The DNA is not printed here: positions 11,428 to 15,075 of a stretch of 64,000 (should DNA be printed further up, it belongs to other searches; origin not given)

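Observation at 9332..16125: Phage-borne TonB-dependent outer-membrane receptor embedded in a block of small membrane proteins and lipoproteins, with higher GC than the rest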

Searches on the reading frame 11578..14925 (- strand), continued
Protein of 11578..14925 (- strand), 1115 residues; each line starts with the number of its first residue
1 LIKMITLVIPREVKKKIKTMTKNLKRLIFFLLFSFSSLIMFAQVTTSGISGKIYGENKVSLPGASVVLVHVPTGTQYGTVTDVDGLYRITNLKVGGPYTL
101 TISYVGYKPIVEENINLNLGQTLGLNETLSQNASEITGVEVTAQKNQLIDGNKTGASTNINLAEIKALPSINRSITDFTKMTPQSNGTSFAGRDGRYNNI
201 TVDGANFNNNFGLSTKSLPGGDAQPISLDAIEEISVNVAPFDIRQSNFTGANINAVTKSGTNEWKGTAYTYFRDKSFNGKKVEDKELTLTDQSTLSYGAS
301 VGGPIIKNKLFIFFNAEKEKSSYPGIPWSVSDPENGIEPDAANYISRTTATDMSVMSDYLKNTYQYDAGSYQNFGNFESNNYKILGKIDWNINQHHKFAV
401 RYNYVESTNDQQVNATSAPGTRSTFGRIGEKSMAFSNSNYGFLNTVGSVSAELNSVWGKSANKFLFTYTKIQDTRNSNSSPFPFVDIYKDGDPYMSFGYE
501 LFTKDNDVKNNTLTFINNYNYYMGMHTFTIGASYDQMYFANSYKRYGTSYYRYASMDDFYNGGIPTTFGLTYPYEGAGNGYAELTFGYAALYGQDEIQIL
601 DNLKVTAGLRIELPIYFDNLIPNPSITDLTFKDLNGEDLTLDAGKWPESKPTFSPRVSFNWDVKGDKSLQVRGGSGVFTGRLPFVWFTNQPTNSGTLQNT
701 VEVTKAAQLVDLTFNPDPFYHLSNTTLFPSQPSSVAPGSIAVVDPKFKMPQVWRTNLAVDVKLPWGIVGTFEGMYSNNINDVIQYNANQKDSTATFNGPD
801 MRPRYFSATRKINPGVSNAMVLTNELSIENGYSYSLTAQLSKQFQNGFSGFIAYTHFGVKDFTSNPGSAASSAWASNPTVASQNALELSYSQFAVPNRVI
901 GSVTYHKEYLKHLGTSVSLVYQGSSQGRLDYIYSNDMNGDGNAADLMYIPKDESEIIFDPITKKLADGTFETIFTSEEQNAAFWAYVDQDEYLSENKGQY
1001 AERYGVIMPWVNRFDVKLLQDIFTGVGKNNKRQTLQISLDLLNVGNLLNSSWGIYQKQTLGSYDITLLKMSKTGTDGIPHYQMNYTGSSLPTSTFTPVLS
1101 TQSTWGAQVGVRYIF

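Call 67: find_homologous_proteins(query=L018:7956-11216:+, max_evalue=1e-20)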
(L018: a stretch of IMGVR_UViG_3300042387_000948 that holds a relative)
Query L018:7956-11216:+ (1086 aa): 4735 proteins with E <= 1e-20 among 8000 candidates; the best 120 are listed.
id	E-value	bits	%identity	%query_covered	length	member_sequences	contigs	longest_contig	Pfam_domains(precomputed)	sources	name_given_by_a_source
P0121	0.0e+0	2379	97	99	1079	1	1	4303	PF13715.13,PF25183.2,PF07715.21,PF13620.13,PF00593.31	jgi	jgi:hypothetical protein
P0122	0.0e+0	2327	94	100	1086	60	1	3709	PF13715.13,PF25183.2,PF07715.21,PF13620.13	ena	-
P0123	0.0e+0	2198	88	100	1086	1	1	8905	PF13715.13,PF25183.2,PF07715.21,PF13620.13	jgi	jgi:hypothetical protein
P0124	0.0e+0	2195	89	100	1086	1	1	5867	PF13715.13,PF25183.2,PF07715.21,PF13620.13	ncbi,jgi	jgi:outer membrane receptor for ferrienterochelin and colicin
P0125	0.0e+0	2188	89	99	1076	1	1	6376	PF13715.13,PF25183.2,PF07715.21,PF13620.13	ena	-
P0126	0.0e+0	2184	89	99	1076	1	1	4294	PF13715.13,PF25183.2,PF07715.21,PF13620.13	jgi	-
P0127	0.0e+0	2184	88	100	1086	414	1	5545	PF13715.13,PF25183.2,PF13620.13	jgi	jgi:hypothetical protein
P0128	0.0e+0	2183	89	99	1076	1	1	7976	PF13715.13,PF25183.2,PF07715.21,PF13620.13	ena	-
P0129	0.0e+0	2180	88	100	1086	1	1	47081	PF13715.13,PF25183.2,PF07715.21,PF13620.13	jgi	-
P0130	0.0e+0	2176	88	100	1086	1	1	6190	PF13715.13,PF25183.2,PF07715.21,PF13620.13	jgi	jgi:hypothetical protein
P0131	0.0e+0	2174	88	100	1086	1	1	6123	PF13715.13,PF25183.2,PF07715.21,PF13620.13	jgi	jgi:hypothetical protein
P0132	0.0e+0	2174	88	100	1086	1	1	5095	PF13715.13,PF25183.2,PF07715.21,PF13620.13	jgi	jgi:outer membrane receptor for ferrienterochelin and colicin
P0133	0.0e+0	2173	88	100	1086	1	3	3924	PF13715.13,PF25183.2,PF07715.21,PF13620.13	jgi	jgi:hypothetical protein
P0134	0.0e+0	2173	88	100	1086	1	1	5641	PF13715.13,PF25183.2,PF07715.21,PF13620.13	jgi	jgi:hypothetical protein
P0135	0.0e+0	2171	88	100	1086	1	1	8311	PF13715.13,PF25183.2,PF07715.21,PF13620.13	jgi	jgi:hypothetical protein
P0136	0.0e+0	2171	88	99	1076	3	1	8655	PF13715.13,PF25183.2,PF07715.21,PF13620.13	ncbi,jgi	jgi:hypothetical protein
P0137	0.0e+0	2171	88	99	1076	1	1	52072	PF13715.13,PF25183.2,PF07715.21,PF13620.13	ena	-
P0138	0.0e+0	2170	87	100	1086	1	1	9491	PF13715.13,PF25183.2,PF07715.21,PF13620.13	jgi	jgi:hypothetical protein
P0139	0.0e+0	2169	88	99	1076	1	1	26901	PF13715.13,PF25183.2,PF07715.21,PF13620.13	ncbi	-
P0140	0.0e+0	2169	88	100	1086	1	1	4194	PF13715.13,PF25183.2,PF07715.21,PF13620.13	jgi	jgi:outer membrane receptor for ferrienterochelin and colicin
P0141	0.0e+0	2168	88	100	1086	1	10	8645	PF13715.13,PF25183.2,PF07715.21,PF13620.13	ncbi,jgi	jgi:outer membrane receptor for ferrienterochelin and colicin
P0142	0.0e+0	2168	87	100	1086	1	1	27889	PF13715.13,PF25183.2,PF07715.21,PF13620.13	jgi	jgi:hypothetical protein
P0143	0.0e+0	2168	87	100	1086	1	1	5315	PF13715.13,PF25183.2,PF07715.21,PF13620.13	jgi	jgi:outer membrane receptor for ferrienterochelin and colicin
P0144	0.0e+0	2167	88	100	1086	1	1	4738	PF13715.13,PF25183.2,PF07715.21,PF13620.13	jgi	jgi:outer membrane receptor for ferrienterochelin and colicin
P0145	0.0e+0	2167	88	100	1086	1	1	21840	PF13715.13,PF25183.2,PF07715.21,PF13620.13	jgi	jgi:outer membrane receptor for ferrienterochelin and colicin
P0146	0.0e+0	2167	88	100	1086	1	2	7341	PF13715.13,PF25183.2,PF07715.21,PF13620.13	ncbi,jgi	jgi:outer membrane receptor for ferrienterochelin and colicin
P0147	0.0e+0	2164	87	100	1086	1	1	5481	PF13715.13,PF25183.2,PF07715.21,PF13620.13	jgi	jgi:hypothetical protein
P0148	0.0e+0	2164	87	100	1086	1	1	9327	PF13715.13,PF25183.2,PF07715.21,PF13620.13,PF00593.31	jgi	jgi:hypothetical protein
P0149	0.0e+0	2163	87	100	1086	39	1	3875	PF13715.13,PF25183.2,PF07715.21,PF13620.13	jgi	jgi:hypothetical protein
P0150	0.0e+0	2162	88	99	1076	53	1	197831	PF13715.13,PF25183.2,PF07715.21,PF13620.13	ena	-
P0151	0.0e+0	2162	87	100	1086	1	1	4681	PF13715.13,PF25183.2,PF07715.21,PF13620.13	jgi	jgi:hypothetical protein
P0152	0.0e+0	2162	87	100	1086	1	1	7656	PF13715.13,PF25183.2,PF07715.21,PF13620.13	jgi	jgi:hypothetical protein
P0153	0.0e+0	2160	87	100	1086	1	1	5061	PF13715.13,PF25183.2,PF07715.21,PF13620.13,PF00593.31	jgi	jgi:hypothetical protein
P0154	0.0e+0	2160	87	100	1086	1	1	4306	PF13715.13,PF25183.2,PF07715.21,PF13620.13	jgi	-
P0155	0.0e+0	2160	87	100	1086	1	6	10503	PF13715.13,PF25183.2,PF07715.21,PF13620.13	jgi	jgi:hypothetical protein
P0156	0.0e+0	2159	87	100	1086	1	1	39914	PF13715.13,PF25183.2,PF07715.21,PF13620.13,PF00593.31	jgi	-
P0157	0.0e+0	2159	87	100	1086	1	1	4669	PF13715.13,PF25183.2,PF07715.21,PF13620.13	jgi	jgi:hypothetical protein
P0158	0.0e+0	2159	87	100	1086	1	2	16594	PF13715.13,PF25183.2,PF07715.21,PF13620.13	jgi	jgi:hypothetical protein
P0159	0.0e+0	2159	87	100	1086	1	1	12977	PF13715.13,PF25183.2,PF07715.21,PF13620.13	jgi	jgi:hypothetical protein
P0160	0.0e+0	2159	87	100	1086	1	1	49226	PF13715.13,PF25183.2,PF07715.21,PF13620.13,PF00593.31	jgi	-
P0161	0.0e+0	2157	87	99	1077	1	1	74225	PF13715.13,PF25183.2,PF13620.13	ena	-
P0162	0.0e+0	2155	87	100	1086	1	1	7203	PF13715.13,PF25183.2,PF07715.21,PF13620.13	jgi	jgi:hypothetical protein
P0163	0.0e+0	2154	88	99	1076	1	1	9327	PF13715.13,PF25183.2,PF07715.21,PF13620.13,PF00593.31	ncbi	-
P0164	0.0e+0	2153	88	99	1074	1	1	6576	PF13715.13,PF25183.2,PF07715.21,PF13620.13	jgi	jgi:outer membrane receptor for ferrienterochelin and colicin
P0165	0.0e+0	2152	87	100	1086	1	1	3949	PF13715.13,PF25183.2,PF07715.21,PF13620.13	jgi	-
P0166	0.0e+0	2152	88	99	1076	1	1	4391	PF13715.13,PF25183.2,PF07715.21,PF13620.13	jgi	-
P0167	0.0e+0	2152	87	99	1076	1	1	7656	PF13715.13,PF25183.2,PF07715.21,PF13620.13,PF00593.31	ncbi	-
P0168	0.0e+0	2150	87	99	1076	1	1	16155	PF13715.13,PF25183.2,PF07715.21,PF13620.13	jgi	-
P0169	0.0e+0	2150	88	99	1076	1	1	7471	PF13715.13,PF25183.2,PF07715.21,PF13620.13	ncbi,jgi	jgi:hypothetical protein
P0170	0.0e+0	2149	88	99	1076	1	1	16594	PF13715.13,PF25183.2,PF07715.21,PF13620.13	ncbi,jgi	-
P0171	0.0e+0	2149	88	99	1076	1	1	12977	PF13715.13,PF25183.2,PF07715.21,PF13620.13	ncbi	-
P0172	0.0e+0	2149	87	100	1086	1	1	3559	PF13715.13,PF25183.2,PF07715.21,PF13620.13,PF00593.31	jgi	jgi:hypothetical protein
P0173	0.0e+0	2149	87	99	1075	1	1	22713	PF13715.13,PF25183.2,PF07715.21,PF13620.13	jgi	jgi:hypothetical protein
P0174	0.0e+0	2145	87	99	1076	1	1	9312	PF13715.13,PF25183.2,PF07715.21,PF13620.13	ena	-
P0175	0.0e+0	2144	86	100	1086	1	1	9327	PF13715.13,PF25183.2,PF07715.21,PF13620.13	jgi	jgi:hypothetical protein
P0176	0.0e+0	2140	86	100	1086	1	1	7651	PF13715.13,PF25183.2,PF07715.21,PF13620.13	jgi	jgi:hypothetical protein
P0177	0.0e+0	2138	87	99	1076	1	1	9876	PF13715.13,PF25183.2,PF07715.21,PF13620.13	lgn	-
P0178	0.0e+0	2137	86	100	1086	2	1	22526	PF13715.13,PF25183.2,PF07715.21,PF13620.13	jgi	-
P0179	0.0e+0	2137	87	99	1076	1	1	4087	PF13715.13,PF25183.2,PF07715.21,PF13620.13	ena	-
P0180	0.0e+0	2135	86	100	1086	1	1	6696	PF13715.13,PF25183.2,PF07715.21,PF13620.13,PF00593.31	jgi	jgi:hypothetical protein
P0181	0.0e+0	2134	86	100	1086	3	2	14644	PF13715.13,PF25183.2,PF13620.13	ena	-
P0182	0.0e+0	2129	85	100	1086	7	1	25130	PF13715.13,PF25183.2,PF07715.21,PF13620.13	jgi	jgi:hypothetical protein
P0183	0.0e+0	2127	85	100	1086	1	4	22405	PF13715.13,PF25183.2,PF07715.21,PF13620.13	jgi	jgi:outer membrane receptor for ferrienterochelin and colicin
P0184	0.0e+0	2126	85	100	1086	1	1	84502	PF13715.13,PF25183.2,PF07715.21,PF13620.13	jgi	jgi:hypothetical protein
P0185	0.0e+0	2125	85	100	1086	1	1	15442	PF13715.13,PF25183.2,PF07715.21,PF13620.13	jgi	-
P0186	0.0e+0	2125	86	100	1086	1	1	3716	PF13715.13,PF25183.2,PF07715.21,PF13620.13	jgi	jgi:hypothetical protein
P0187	0.0e+0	2124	86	100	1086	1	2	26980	PF13715.13,PF25183.2,PF07715.21,PF13620.13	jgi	jgi:hypothetical protein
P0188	0.0e+0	2124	85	100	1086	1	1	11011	PF13715.13,PF25183.2,PF07715.21,PF13620.13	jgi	jgi:hypothetical protein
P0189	0.0e+0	2120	86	99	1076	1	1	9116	PF13715.13,PF25183.2,PF07715.21,PF13620.13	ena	-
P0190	0.0e+0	2120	85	100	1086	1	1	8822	PF13715.13,PF25183.2,PF07715.21,PF13620.13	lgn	-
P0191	0.0e+0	2119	85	100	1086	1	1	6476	PF13715.13,PF25183.2,PF07715.21,PF13620.13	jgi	jgi:hypothetical protein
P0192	0.0e+0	2118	85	99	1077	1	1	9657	PF13715.13,PF25183.2,PF07715.21,PF13620.13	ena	-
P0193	0.0e+0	2118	85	100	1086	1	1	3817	PF13715.13,PF25183.2,PF13620.13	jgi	jgi:hypothetical protein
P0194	0.0e+0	2117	85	100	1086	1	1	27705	PF13715.13,PF25183.2,PF07715.21,PF13620.13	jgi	jgi:hypothetical protein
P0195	0.0e+0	2113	85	99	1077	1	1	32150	PF13715.13,PF25183.2,PF07715.21,PF13620.13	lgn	-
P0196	0.0e+0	2112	85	99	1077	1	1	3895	PF13715.13,PF25183.2,PF07715.21,PF13620.13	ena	-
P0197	0.0e+0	2112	85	99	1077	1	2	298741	PF13715.13,PF25183.2,PF07715.21,PF13620.13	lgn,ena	-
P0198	0.0e+0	2110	85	100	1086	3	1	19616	PF13715.13,PF25183.2,PF07715.21,PF13620.13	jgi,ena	jgi:hypothetical protein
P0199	0.0e+0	2107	86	99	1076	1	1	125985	PF13715.13,PF25183.2,PF07715.21,PF13620.13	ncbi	-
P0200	0.0e+0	2106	84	100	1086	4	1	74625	PF13715.13,PF25183.2,PF07715.21,PF13620.13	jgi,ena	jgi:outer membrane receptor for ferrienterochelin and colicin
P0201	0.0e+0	2106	85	99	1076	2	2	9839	PF13715.13,PF25183.2,PF13620.13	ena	-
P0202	0.0e+0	2103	84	100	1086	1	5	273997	PF13715.13,PF25183.2,PF07715.21,PF13620.13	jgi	jgi:hypothetical protein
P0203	0.0e+0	2102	84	100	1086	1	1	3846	PF13715.13,PF25183.2,PF13620.13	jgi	jgi:hypothetical protein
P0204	0.0e+0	2100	85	99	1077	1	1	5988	PF13715.13,PF25183.2,PF07715.21,PF13620.13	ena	-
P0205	0.0e+0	2098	84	100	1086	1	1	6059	PF13715.13,PF25183.2,PF07715.21,PF13620.13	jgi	jgi:outer membrane receptor for ferrienterochelin and colicin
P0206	0.0e+0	2097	84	100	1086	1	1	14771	PF13715.13,PF25183.2,PF07715.21,PF13620.13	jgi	jgi:hypothetical protein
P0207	0.0e+0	2097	84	100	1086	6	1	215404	PF13715.13,PF25183.2,PF07715.21,PF13620.13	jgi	jgi:hypothetical protein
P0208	0.0e+0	2095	84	99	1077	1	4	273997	PF13715.13,PF25183.2,PF07715.21,PF13620.13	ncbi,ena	-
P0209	0.0e+0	2095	84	100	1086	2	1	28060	PF13715.13,PF25183.2,PF07715.21,PF13620.13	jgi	jgi:hypothetical protein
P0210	0.0e+0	2092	84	99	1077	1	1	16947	PF13715.13,PF25183.2,PF13620.13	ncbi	-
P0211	0.0e+0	2091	84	100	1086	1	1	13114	PF13715.13,PF25183.2,PF07715.21,PF13620.13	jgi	jgi:hypothetical protein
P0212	0.0e+0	2091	85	99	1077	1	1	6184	PF13715.13,PF25183.2,PF13620.13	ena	-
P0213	0.0e+0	2090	85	99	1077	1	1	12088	PF13715.13,PF25183.2,PF13620.13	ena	-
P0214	0.0e+0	2089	83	100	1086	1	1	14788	PF13715.13,PF25183.2,PF13620.13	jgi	-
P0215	0.0e+0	2088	85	99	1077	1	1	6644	PF13715.13,PF25183.2,PF13620.13,PF00593.31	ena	-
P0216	0.0e+0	2088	83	100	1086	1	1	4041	PF13715.13,PF25183.2,PF13620.13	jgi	jgi:hypothetical protein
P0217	0.0e+0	2087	83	100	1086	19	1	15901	PF13715.13,PF25183.2,PF07715.21,PF13620.13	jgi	jgi:hypothetical protein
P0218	0.0e+0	2084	84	99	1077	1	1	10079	PF13715.13,PF25183.2,PF07715.21,PF13620.13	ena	-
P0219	0.0e+0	2083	83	100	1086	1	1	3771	PF13715.13,PF25183.2,PF13620.13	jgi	jgi:hypothetical protein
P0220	0.0e+0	2079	83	100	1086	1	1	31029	PF13715.13,PF25183.2,PF13620.13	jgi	jgi:outer membrane receptor for ferrienterochelin and colicin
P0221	0.0e+0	2078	83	100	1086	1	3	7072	PF13715.13,PF25183.2,PF13620.13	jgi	jgi:outer membrane receptor for ferrienterochelin and colicin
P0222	0.0e+0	2075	83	100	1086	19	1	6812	PF13715.13,PF25183.2,PF07715.21,PF13620.13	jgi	jgi:hypothetical protein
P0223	0.0e+0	2074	84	99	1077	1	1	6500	PF13715.13,PF25183.2,PF07715.21,PF13620.13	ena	-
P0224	0.0e+0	2074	83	100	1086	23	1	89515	PF13715.13,PF25183.2,PF13620.13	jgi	-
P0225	0.0e+0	2073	83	100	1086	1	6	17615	PF13715.13,PF25183.2,PF13620.13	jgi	jgi:outer membrane receptor for ferrienterochelin and colicin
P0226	0.0e+0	2073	83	99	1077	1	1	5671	PF13715.13,PF25183.2,PF07715.21,PF13620.13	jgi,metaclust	metaclust:\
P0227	0.0e+0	2072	83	99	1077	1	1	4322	PF13715.13,PF25183.2,PF07715.21,PF13620.13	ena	-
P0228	0.0e+0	2071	83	99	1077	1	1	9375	PF13715.13,PF25183.2,PF13620.13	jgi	-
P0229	0.0e+0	2071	83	99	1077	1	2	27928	PF13715.13,PF25183.2,PF13620.13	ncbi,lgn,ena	-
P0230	0.0e+0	2070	83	100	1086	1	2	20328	PF13715.13,PF25183.2,PF13620.13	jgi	-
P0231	0.0e+0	2069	83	99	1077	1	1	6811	PF13715.13,PF25183.2,PF07715.21,PF13620.13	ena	-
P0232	0.0e+0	2068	83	99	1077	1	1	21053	PF13715.13,PF25183.2,PF07715.21,PF13620.13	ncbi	-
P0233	0.0e+0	2067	83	99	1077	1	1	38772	PF13715.13,PF25183.2,PF13620.13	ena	-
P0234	0.0e+0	2066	83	100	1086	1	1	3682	PF13715.13,PF25183.2,PF13620.13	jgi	jgi:hypothetical protein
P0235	0.0e+0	2065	84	99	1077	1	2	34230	PF13715.13,PF25183.2,PF07715.21,PF13620.13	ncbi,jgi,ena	-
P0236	0.0e+0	2063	83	99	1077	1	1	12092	PF13715.13,PF25183.2,PF07715.21,PF13620.13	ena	-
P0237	0.0e+0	2062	83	99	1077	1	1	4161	PF13715.13,PF25183.2,PF13620.13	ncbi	-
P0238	0.0e+0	2052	82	100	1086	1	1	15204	PF13715.13,PF25183.2,PF13620.13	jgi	jgi:outer membrane receptor for ferrienterochelin and colicin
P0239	0.0e+0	2040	82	99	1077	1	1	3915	PF13715.13,PF25183.2,PF13620.13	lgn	-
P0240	0.0e+0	2035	82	99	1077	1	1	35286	PF13715.13,PF25183.2,PF07715.21,PF13620.13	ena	-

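Call 73: search_protein_families(library=phrogs, proteins=[window:11578-14868:-, L018:7956-11216:+, L025:8010-11150:+], max_evalue=0.01)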
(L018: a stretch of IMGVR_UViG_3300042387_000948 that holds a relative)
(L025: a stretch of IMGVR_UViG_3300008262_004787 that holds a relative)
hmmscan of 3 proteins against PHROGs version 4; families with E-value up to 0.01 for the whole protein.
window:11578-14868:- (1096 aa): 0 families

L018:7956-11216:+ (1086 aa): 0 families

L025:8010-11150:+ (1046 aa): 1 family
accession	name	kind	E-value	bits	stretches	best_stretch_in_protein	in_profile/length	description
phrog_366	-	tail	0.00063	20.3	1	27-96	5-77/474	tail fiber protein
